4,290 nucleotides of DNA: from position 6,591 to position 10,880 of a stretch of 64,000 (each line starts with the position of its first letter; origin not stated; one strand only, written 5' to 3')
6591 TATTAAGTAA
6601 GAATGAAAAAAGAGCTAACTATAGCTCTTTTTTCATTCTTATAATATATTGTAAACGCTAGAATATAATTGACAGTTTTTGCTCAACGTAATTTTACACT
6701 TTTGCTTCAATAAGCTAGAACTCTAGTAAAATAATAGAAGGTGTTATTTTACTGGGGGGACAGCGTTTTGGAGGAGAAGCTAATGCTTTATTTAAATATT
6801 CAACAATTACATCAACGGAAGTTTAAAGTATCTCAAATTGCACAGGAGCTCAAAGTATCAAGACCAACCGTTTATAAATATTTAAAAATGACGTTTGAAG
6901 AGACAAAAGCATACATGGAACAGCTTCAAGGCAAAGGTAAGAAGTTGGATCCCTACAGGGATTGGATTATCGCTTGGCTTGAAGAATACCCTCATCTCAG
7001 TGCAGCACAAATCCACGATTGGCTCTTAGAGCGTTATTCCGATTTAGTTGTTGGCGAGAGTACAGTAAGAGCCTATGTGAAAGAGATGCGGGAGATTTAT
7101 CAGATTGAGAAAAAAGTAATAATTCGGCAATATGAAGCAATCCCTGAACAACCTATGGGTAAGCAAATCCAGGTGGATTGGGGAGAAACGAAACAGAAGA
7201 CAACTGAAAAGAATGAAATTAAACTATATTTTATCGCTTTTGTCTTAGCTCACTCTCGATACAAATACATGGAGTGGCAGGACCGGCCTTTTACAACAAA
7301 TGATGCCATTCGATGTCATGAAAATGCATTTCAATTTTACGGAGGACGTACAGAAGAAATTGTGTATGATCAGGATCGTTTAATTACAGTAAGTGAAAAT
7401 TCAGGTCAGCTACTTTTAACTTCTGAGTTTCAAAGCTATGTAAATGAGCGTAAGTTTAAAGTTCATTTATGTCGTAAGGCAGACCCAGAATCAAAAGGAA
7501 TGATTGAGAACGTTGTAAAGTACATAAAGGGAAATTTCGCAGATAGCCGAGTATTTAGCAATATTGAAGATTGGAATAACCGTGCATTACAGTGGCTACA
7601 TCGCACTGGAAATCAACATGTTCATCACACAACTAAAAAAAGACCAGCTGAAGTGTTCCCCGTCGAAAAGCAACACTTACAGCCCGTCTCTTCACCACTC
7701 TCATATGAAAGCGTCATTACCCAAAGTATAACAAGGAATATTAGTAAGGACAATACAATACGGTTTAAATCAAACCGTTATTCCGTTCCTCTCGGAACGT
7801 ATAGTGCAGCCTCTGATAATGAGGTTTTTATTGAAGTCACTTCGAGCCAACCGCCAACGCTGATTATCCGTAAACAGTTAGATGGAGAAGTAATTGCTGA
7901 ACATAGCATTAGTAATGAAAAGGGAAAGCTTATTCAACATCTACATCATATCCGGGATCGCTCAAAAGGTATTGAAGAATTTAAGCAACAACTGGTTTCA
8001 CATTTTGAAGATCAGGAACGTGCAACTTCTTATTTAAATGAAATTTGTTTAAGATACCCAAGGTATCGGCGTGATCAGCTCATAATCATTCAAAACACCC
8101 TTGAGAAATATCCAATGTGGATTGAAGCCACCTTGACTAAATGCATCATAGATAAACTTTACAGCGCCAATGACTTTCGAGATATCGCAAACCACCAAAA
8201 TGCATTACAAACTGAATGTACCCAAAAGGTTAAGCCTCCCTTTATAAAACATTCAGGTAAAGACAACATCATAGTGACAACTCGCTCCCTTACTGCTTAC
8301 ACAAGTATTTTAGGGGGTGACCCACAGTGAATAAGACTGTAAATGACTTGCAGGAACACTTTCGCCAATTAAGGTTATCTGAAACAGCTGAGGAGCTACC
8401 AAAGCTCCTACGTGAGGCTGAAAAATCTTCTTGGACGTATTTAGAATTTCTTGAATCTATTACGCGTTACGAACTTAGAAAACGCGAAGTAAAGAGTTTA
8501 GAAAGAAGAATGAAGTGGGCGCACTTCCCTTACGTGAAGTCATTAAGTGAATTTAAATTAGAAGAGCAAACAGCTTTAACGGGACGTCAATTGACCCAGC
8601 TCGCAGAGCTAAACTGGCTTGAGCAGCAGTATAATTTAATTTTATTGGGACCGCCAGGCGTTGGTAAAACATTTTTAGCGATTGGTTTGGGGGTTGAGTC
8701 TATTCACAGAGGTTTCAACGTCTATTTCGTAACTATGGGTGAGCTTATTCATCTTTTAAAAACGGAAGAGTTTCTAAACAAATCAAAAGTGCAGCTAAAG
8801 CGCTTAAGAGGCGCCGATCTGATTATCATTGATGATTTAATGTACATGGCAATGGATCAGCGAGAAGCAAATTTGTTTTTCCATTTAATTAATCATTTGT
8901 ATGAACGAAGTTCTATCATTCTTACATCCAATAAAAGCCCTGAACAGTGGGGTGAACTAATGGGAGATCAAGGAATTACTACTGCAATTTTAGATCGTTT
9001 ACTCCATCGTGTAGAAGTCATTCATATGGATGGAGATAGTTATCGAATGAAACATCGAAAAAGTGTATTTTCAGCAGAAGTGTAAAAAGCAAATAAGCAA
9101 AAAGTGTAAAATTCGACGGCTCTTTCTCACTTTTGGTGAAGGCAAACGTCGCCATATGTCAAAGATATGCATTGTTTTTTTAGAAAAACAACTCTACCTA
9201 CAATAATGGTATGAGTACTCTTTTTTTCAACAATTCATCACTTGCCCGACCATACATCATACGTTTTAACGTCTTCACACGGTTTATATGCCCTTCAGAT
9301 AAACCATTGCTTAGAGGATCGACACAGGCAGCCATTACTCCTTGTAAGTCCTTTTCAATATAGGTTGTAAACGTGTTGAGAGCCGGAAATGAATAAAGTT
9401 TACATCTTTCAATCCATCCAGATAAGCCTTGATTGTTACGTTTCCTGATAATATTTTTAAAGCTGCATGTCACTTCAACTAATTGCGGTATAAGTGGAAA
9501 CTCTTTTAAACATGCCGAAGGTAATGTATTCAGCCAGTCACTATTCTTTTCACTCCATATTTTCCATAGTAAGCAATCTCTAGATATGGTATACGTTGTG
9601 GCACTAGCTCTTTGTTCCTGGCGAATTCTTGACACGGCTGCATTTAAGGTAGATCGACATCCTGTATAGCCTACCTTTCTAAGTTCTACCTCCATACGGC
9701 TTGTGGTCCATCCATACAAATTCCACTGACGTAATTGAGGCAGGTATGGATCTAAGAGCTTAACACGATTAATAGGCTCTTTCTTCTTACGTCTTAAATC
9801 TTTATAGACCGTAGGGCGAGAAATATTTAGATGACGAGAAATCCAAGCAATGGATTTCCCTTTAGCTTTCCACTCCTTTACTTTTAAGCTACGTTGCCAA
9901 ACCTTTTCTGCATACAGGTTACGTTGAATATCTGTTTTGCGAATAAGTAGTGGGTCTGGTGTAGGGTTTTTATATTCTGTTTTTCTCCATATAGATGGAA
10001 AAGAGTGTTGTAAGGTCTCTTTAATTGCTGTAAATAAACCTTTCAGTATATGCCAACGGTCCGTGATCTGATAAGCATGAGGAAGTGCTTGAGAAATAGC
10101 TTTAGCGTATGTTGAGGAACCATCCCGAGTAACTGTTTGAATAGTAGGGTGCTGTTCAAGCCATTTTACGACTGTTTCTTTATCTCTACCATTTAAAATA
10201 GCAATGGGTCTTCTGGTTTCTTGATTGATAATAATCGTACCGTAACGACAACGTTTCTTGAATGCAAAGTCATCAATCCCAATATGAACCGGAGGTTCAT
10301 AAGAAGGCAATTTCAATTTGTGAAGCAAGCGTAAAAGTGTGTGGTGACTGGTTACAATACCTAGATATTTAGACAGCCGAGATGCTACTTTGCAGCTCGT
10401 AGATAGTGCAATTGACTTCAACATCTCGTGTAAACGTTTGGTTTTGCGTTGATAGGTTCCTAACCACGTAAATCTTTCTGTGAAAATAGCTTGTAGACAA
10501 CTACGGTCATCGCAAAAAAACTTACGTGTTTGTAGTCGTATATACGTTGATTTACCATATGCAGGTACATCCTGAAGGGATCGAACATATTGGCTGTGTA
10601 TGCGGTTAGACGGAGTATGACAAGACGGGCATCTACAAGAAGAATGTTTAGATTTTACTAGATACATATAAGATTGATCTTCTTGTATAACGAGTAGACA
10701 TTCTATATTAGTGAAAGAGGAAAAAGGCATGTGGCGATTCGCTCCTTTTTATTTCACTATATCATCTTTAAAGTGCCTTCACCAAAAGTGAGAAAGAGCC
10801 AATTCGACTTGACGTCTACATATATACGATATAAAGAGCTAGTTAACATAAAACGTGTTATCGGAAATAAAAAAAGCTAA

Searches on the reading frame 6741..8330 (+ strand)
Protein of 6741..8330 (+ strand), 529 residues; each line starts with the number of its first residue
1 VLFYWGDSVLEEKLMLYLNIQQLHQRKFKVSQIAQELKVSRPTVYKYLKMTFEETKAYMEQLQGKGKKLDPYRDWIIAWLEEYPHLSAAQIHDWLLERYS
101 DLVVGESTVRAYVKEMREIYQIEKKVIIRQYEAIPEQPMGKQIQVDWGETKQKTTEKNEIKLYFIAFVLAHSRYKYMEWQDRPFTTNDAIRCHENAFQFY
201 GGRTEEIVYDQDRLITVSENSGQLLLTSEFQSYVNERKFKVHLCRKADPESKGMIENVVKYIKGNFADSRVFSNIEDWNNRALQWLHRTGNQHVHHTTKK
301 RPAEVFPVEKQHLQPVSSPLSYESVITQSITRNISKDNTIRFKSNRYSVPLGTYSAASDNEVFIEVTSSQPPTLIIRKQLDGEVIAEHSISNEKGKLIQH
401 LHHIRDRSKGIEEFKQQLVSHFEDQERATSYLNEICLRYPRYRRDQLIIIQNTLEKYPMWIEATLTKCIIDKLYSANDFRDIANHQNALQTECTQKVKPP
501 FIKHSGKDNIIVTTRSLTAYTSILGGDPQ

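Call 68: search_protein_families(library=pfam, proteins=[window:6741-8330:+], max_evalue=0.00001)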
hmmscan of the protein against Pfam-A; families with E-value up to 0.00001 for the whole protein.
window:6741-8330:+ (529 aa): 5 families
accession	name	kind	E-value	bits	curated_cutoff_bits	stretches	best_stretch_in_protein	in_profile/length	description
PF00665.32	rve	-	2.4e-08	34.6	32.6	1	140-249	5-102/102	Integrase core domain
PF13565.12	HTH_32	-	6.1e-07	30.3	33.7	0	72-112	33-72/73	Homeodomain-like domain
PF13309.12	HTH_22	-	2.6e-06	27.8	29.6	0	14-49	28-63/63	HTH domain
PF02796.21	HTH_7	-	6.4e-06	26.6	23.8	0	20-48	14-42/45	Helix-turn-helix domain of resolvase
PF22483.2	Mu-transpos_C_2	-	8.2e-06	25.9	27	0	328-398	10-71/73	Mu transposase, C-terminal domain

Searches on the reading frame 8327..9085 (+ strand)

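Call 68: search_protein_families(library=pfam, proteins=[window:8327-9085:+], max_evalue=0.00001)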
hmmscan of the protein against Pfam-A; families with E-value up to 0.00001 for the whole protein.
window:8327-9085:+ (252 aa): 3 families
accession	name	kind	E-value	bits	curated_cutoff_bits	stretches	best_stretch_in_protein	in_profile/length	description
PF01695.23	IstB_IS21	-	8.2e-71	238.7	24.1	1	12-245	3-236/238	IstB-like ATP binding protein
PF00308.24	Bac_DnaA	-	3.4e-13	50.6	23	1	97-211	29-147/162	Bacterial DnaA ATPAse domain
PF00004.35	AAA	-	3.8e-06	27.8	21.2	1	104-203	1-110/131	ATPase family associated with various cellular activities (AAA)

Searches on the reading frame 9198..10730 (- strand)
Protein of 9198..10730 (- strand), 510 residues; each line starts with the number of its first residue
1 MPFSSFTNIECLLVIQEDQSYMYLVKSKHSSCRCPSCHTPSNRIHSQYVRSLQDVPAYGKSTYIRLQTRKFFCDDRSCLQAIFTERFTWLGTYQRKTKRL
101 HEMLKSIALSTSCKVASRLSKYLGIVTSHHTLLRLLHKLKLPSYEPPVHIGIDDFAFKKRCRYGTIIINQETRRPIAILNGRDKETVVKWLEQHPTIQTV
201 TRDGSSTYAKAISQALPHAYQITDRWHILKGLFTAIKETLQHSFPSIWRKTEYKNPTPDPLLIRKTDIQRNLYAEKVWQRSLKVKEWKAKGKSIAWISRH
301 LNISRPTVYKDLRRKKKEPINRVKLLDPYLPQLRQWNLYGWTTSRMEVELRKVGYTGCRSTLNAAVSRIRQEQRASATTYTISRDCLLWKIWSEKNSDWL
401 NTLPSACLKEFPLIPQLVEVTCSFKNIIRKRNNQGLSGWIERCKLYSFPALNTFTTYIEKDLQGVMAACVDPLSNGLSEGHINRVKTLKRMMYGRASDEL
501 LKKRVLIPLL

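Call 68: search_protein_families(library=pfam, proteins=[window:9198-10730:-], max_evalue=0.00001)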
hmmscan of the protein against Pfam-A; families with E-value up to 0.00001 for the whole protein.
window:9198-10730:- (510 aa): 2 families
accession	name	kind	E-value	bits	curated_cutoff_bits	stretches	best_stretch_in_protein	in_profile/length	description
PF01610.23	DDE_Tnp_ISL3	-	7.8e-28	98.3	23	2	150-247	1-105/240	Transposase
PF14690.11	Zn_ribbon_ISL3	-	1.6e-08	35.2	25.5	1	32-75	3-46/47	zinc-finger of transposase IS204/IS1001/IS1096/IS1165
